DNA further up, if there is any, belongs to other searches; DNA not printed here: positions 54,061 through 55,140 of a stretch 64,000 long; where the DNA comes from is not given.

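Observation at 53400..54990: Tandem pair of cytoplasmic Cys-rich paralogs built from a 12-residue Cys repeat, possibly a novel metal-binding or beta-solenoid family.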

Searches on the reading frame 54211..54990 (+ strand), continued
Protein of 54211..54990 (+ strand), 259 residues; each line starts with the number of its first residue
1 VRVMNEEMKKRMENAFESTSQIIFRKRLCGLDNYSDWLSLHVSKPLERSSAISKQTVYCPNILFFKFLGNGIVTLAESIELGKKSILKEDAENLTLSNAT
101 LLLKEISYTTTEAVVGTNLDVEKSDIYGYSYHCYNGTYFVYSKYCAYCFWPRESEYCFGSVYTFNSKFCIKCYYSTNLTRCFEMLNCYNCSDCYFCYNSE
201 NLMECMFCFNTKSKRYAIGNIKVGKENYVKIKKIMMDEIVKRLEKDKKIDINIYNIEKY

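Call 52: search_protein_families(library=pfam, proteins=[L016:1199-3061:+, L004:2132-2848:+, L081:2335-3327:-, L057:7881-8642:-, L013:8502-9089:+, L012:7848-8555:+, L013:16203-16685:+, L051:9811-10857:-], max_evalue=0.01)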
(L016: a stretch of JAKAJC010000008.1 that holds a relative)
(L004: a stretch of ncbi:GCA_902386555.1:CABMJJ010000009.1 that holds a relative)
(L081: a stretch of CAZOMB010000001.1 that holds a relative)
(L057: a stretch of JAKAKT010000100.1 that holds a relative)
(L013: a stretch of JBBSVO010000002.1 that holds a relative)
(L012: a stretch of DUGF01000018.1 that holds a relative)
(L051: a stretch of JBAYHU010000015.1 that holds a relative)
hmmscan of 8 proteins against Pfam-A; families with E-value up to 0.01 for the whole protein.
L016:1199-3061:+ (620 aa): 6 families
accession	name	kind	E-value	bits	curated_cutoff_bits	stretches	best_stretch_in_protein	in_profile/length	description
PF10412.15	TrwB_AAD_bind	-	3.6e-12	46.3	20.5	1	205-493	16-314/387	Type IV secretion-system coupling protein DNA-binding domain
PF01935.23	DUF87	-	2.9e-11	44.3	23.2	1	205-320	24-100/220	Helicase HerA, central domain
PF13401.12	AAA_22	-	0.0002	22.1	27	1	207-281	8-77/130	AAA domain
PF00910.28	RNA_helicase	-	0.0004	21.3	21.5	1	208-265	2-62/105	RNA helicase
PF01580.24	FtsK_SpoIIIE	-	0.00075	19.5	24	1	205-232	40-67/221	FtsK/SpoIIIE family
PF13245.12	AAA_19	-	0.0094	16.6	25.1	0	205-244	12-51/134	AAA domain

L004:2132-2848:+ (238 aa): 8 families
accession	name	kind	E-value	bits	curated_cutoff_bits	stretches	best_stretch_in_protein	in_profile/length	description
PF04967.18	HTH_10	-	9e-20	70.7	23.1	1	176-227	1-52/53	HTH DNA binding domain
PF13412.12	HTH_24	-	1.8e-05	24.7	21.9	1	198-225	17-44/48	Winged helix-turn-helix DNA-binding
PF13443.12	HTH_26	-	0.00032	21.3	22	0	197-236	9-49/63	Cro/C1-type HTH DNA-binding domain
PF01381.28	HTH_3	-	0.0016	18.9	23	1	196-220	7-31/55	Helix-turn-helix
PF08281.18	Sigma70_r4_2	-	0.005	16.9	25.7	0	200-226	28-54/54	Sigma-70, region 4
PF09012.17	FeoC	-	0.0054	17.3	21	0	192-223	8-39/69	FeoC like transcriptional regulator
PF01325.25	Fe_dep_repress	-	0.0058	17.3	26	0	192-224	16-48/60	Iron dependent repressor, N-terminal DNA binding domain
PF13404.12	HTH_AsnC-type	-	0.0093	16.2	27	0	199-217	18-36/42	AsnC-type helix-turn-helix domain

L081:2335-3327:- (330 aa): 8 families
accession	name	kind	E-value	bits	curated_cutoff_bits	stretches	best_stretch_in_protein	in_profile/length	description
PF13412.12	HTH_24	-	2.5e-16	59.4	21.9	2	176-222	2-48/48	Winged helix-turn-helix DNA-binding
PF13404.12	HTH_AsnC-type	-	1.3e-10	41.3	27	1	3-43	1-41/42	AsnC-type helix-turn-helix domain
PF01047.28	MarR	-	1e-05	25.8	24.6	1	177-224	3-50/59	MarR family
PF08279.18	HTH_11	-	0.0004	20.6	25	0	180-221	3-46/55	HTH domain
PF04545.22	Sigma70_r4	-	0.0025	17.7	24.1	0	174-214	4-43/50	Sigma-70, region 4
PF12840.13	HTH_20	-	0.0045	17.4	27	0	10-49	9-48/51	Helix-turn-helix domain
PF02082.26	Rrf2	-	0.0049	17.5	30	0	184-224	16-56/132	Iron-dependent Transcriptional regulator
PF08784.17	RPA_C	-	0.0095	17.1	22.6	0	163-221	32-99/106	Replication protein A C terminal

L057:7881-8642:- (253 aa): 2 families
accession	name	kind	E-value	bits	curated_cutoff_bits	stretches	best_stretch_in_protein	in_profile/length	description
PF01978.25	TrmB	-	5e-15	55.6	25.6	1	6-68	1-63/68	Sugar-specific transcriptional regulator TrmB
PF03551.20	PadR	-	0.0015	18.9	27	0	35-63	25-53/75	Transcriptional regulator PadR-like family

L013:8502-9089:+ (195 aa): 5 families
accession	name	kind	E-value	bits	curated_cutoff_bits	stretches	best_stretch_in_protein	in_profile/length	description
PF01163.29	RIO1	-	2.6e-07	30.9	22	1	36-136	43-149/187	RIO domain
PF01636.29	APH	-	1.1e-06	29.1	23.2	1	110-138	170-197/239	Phosphotransferase enzyme family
PF06293.20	Kdo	-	0.00018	21.5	21.3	0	93-136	122-167/207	Lipopolysaccharide kinase (Kdo/WaaP) family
PF03109.22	ABC1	-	0.00075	19.1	22.9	1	87-145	165-222/244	ABC1 atypical kinase-like domain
PF00069.31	Pkinase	-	0.0022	17.9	31.7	1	85-139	94-146/263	Protein kinase domain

L012:7848-8555:+ (235 aa): 1 family
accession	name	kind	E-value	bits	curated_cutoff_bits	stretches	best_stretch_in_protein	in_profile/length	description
PF02163.28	Peptidase_M50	-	2.6e-12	47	27.2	2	85-177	2-104/221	Peptidase family M50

L013:16203-16685:+ (160 aa): 0 families

L051:9811-10857:- (348 aa): 1 family
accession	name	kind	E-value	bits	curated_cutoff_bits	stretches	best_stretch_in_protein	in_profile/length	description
PF00482.28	T2SSF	-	8.9e-12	45.5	25.2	1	121-246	1-123/125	Type II secretion system (T2SS), protein F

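Call 54: find_related_loci(query=A3, collection=viral_contigs, flank=10000)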
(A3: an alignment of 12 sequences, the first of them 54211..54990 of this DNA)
Query A3 (259 aa) in viral_contigs; peptide patterns used: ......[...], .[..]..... (x = any residue, [..] = any of these).
53 stretches matched a pattern, but none encodes a relative of the query by tblastn (E <= 1e-3).

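Call 56: search_solved_structures(query=A2, max_evalue=10, show_alignments=2)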
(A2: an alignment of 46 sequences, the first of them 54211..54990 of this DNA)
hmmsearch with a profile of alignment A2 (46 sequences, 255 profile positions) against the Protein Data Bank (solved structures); distinct sequences matched with E-value up to 10: 1.
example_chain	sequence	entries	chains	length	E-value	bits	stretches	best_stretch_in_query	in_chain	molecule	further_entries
2kn0_A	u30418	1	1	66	0.92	12.3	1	167-194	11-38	Fn14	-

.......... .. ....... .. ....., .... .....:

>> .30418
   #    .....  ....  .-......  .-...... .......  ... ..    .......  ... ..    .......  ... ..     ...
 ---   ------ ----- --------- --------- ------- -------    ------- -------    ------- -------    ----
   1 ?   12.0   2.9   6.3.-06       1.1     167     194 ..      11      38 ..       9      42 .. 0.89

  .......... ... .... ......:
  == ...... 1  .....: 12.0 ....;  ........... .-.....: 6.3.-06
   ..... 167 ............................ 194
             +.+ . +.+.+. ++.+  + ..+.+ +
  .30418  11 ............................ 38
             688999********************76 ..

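Call 57: search_protein_families(library=pfam, alignment_id=A2, max_evalue=1)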
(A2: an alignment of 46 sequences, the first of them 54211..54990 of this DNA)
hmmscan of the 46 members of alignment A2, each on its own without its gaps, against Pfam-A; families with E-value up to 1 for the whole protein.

A. member 1, window:54211-54990:+ (259 aa): 1 family
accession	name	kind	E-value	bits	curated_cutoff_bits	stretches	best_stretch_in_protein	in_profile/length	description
PF08400.16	phage_tail_N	-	0.087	13.3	26.6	1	90-143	11-63/134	Prophage tail fibre N-terminal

B. families by the number of members that match (of 46 scanned): 19 families
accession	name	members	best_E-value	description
PF14552.11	Tautomerase_2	3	0.011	Tautomerase enzyme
PF02008.25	zf-CXXC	2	0.0019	CXXC zinc finger domain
PF13320.12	GH123_cat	2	0.0026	Glycoside hydrolase 123, catalytic domain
PF22100.1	VtrA_C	2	0.094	VtrA C-terminal periplasmic domain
PF20790.2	Reov_VP3_GTase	1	0.011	Reovirus VP3 protein, guanylyltransferase (GTase)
PF10112.14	Halogen_Hydrol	1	0.019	5-bromo-4-chloroindolyl phosphate hydrolysis protein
PF03622.19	IBV_3B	1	0.028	IBV 3B protein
PF15663.11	zf-CCCH_3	1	0.071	Zinc-finger containing family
PF08400.16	phage_tail_N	1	0.087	Prophage tail fibre N-terminal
PF24625.1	DUF7626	1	0.093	Domain of unknown function (DUF7626)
PF24210.1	T4_RIIA1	1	0.1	RIIA.1-like protein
PF12489.13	ARA70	1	0.12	Nuclear coactivator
PF15592.11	Imm41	1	0.15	Immunity protein 41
PF03683.19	UPF0175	1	0.15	Uncharacterised protein family (UPF0175)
PF12837.12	Fer4_6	1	0.18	4Fe-4S binding domain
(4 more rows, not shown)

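Call 65: search_protein_families(library=ncbifam, proteins=[L004:2132-2848:+, L001:12460-12693:-], max_evalue=0.01)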
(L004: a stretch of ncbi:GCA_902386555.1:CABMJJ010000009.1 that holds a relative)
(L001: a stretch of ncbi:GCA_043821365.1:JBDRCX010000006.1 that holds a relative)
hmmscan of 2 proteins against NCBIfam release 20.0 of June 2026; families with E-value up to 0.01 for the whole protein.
L004:2132-2848:+ (238 aa): 1 family
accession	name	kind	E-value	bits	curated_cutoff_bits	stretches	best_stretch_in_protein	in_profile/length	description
TIGR02937.1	sigma70-ECF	superfamily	0.00045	19.9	42.9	1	170-227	112-162/165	sigma-70 family RNA polymerase sigma factor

L001:12460-12693:- (77 aa): 0 families

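Call 69: predict_structure(alignment_id=A4)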
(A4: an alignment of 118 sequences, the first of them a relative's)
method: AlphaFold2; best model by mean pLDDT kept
length: 524 residues; sequences in the alignment: 118
mean_pLDDT: 93.9   pTM: 0.92
mean pLDDT of the five models: 93.9, 93.7, 93.5, 92.7, 92.0
residues with pLDDT >= 90: 442; 70-90: 73; 50-70: 8; < 50: 1
segments of 3 or more residues with pLDDT < 50: none
pLDDT, mean of each block of 10 residues (from residue 1): 97 98 98 96 97 92 95 85 83 87 95 97 98 98 98 98 98 98 98 98 99 98 98 98 97 80 79 97 97 97 95 96 94 96 98 97 97 95 96 98 98 96 93 86 74 81 90 94 93 95 97 92 60
secondary structure, 60 per line:
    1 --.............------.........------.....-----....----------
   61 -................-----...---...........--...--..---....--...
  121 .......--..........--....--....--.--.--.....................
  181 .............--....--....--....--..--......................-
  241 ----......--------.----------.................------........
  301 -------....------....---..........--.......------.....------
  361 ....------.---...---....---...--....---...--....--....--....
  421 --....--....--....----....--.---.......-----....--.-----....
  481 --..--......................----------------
elements in order: H3-15 H22-30 E37-41 E47-50 E62-64 H65-77 H89-99 E102-104 E112-115 E118-127 E130-139 E142-145 E148-151 E160-193 E196-199 E202-205 E208-211 H218-239 H245-250 H270-286 H293-300 E308-311 E318-321 H325-333 H337-343 H350-354 H361-364 E375-377 E381-384 E388-390 E393-396 E400-402 E405-408 E411-414 E417-420 E423-426 E429-432 E435-438 E443-446 E453-459 E465-468 E477-480 H487-508

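Call 81: search_dna_similar(query=window:54211-54990:+, collection=phages, mode=protein, max_evalue=0.01)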
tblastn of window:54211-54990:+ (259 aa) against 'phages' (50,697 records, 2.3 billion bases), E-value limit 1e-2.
No match.

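Call 82: search_dna_similar(query=window:54211-54990:+, collection=plasmids, mode=protein, max_evalue=0.01)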
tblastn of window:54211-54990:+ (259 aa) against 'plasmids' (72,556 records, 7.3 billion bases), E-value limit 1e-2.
No match.
